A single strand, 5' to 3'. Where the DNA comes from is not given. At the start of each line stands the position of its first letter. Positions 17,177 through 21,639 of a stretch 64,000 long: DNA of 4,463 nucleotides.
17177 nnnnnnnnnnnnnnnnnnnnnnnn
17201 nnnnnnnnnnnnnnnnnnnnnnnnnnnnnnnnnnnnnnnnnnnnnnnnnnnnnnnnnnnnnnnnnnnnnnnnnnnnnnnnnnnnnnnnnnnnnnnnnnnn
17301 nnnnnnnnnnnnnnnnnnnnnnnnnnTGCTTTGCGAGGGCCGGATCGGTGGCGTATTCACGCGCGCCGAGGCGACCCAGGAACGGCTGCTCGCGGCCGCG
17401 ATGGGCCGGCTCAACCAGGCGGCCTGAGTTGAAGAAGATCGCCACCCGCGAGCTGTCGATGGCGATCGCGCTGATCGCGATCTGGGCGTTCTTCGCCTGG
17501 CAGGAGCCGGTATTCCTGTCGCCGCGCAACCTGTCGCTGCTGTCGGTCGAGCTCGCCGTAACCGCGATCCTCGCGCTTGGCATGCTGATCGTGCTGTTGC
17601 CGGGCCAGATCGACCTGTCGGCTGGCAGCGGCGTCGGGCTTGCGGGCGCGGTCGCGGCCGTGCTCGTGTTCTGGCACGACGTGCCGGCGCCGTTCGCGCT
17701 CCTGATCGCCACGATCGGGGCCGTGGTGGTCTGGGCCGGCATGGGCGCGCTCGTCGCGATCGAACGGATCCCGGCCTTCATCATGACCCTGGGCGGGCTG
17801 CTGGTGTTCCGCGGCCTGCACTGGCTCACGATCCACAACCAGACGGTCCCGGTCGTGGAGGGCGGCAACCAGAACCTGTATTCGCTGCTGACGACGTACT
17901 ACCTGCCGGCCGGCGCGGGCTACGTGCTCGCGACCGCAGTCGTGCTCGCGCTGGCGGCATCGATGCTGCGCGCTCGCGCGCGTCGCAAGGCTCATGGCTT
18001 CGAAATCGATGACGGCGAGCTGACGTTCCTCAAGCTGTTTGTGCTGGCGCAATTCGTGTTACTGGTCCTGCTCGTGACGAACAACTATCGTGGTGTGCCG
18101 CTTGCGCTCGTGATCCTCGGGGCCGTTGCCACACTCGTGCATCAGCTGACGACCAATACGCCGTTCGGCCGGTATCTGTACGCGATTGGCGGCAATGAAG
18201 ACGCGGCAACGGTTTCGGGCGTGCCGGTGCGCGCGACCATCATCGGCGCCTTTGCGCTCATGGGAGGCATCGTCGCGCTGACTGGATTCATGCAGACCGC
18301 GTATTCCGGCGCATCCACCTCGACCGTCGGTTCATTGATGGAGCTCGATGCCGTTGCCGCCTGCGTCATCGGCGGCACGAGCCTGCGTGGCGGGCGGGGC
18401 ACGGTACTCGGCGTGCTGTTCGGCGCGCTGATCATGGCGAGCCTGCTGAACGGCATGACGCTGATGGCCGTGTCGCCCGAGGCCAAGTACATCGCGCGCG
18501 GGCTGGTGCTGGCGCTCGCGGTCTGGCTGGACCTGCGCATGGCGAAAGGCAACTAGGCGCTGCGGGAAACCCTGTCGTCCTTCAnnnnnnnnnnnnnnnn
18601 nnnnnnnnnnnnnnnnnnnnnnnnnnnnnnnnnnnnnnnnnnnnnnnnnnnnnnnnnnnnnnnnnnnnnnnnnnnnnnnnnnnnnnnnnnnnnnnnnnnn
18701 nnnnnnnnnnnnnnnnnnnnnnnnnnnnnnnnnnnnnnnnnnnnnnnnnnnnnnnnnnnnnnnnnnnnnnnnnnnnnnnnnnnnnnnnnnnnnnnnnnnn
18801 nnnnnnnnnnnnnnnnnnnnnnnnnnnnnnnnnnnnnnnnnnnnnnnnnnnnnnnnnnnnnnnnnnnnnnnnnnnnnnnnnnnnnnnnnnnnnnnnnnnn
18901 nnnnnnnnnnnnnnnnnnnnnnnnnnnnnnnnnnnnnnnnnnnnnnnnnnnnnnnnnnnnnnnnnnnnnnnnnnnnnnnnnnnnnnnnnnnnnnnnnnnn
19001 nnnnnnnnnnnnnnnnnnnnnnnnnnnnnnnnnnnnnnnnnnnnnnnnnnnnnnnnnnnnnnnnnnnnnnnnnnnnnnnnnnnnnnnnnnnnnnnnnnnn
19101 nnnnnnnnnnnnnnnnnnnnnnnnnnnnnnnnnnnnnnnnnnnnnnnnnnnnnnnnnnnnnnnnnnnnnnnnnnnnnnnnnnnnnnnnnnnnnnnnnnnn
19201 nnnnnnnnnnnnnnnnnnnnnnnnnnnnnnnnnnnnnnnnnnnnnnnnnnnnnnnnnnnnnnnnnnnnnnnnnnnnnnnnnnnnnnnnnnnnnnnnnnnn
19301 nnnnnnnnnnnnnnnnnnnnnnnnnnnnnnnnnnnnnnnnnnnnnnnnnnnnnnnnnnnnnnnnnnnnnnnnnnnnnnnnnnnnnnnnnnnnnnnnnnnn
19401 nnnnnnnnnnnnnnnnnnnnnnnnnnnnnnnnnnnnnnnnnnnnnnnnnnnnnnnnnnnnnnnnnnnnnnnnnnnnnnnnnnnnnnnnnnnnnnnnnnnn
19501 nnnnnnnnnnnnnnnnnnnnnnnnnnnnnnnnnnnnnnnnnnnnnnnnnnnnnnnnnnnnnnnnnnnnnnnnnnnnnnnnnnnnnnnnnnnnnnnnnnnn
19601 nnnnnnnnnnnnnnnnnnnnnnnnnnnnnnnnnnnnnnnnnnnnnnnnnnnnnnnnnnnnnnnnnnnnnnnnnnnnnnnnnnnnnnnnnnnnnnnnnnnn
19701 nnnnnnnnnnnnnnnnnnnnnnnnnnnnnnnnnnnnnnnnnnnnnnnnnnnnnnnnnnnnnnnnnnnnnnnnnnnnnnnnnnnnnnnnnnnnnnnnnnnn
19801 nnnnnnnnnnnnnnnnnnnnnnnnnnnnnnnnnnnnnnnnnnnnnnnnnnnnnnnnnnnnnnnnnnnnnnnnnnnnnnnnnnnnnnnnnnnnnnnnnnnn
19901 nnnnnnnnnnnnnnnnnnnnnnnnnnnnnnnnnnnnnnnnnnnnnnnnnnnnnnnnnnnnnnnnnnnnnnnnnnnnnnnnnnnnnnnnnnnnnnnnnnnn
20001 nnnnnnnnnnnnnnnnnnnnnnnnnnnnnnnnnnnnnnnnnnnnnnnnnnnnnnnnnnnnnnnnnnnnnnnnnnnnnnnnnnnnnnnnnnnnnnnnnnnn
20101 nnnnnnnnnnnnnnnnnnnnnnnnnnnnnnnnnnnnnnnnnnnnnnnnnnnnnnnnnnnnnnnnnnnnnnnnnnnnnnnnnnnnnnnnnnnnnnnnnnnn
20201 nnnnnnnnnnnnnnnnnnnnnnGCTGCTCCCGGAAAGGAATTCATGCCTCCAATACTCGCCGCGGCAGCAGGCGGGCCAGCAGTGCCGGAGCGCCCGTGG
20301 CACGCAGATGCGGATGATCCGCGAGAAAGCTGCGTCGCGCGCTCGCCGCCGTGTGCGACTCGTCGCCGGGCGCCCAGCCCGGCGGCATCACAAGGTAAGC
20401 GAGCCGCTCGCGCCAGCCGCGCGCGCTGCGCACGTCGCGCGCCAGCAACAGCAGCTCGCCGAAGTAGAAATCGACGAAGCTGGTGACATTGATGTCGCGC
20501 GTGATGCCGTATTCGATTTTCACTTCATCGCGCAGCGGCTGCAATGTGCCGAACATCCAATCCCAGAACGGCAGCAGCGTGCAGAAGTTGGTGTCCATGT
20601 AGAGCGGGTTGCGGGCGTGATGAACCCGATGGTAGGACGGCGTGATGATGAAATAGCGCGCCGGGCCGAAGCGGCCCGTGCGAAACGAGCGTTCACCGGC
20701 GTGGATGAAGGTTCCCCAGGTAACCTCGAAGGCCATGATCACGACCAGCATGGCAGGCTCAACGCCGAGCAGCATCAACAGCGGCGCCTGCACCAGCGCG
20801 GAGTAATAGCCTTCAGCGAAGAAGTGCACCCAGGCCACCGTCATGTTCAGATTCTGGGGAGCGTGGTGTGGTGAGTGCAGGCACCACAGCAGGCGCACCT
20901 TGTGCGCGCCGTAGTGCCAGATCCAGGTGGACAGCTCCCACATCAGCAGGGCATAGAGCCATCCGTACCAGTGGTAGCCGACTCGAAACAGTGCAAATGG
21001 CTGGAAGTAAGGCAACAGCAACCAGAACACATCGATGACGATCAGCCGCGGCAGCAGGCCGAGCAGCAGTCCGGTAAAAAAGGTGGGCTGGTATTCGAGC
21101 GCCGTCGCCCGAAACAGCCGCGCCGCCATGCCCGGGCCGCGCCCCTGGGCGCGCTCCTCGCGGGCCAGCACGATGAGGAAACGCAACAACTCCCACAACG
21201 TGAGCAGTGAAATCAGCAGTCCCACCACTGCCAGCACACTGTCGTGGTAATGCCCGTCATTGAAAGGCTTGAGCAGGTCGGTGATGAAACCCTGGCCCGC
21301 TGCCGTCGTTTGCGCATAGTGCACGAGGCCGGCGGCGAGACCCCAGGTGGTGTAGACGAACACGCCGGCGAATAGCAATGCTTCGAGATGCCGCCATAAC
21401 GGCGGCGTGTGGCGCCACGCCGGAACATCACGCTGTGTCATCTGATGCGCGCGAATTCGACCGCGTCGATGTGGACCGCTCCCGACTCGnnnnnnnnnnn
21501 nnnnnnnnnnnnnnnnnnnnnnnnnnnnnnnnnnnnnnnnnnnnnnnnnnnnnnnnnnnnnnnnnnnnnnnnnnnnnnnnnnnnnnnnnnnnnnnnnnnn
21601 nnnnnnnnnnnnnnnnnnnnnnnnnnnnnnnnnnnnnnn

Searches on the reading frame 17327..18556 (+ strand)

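Call 10: search_protein_families(library=pfam, proteins=[window:17327-18556:+])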
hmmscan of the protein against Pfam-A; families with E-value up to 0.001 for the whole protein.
window:17327-18556:+ (409 aa): 1 family
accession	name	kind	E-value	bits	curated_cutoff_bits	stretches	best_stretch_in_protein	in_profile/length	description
PF02653.21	BPD_transp_2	-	1.1e-27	97.3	26.8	1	73-398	6-268/269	Branched-chain amino acid transport system / permease component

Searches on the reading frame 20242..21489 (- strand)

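Call 9: search_protein_families(library=pfam, proteins=[window:20242-21489:-])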
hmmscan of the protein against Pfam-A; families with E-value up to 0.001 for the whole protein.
window:20242-21489:- (415 aa): 1 family
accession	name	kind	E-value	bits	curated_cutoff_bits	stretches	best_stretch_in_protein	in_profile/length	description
PF04116.19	FA_hydroxylase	-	5.5e-24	85.5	31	1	177-315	1-132/132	Fatty acid hydroxylase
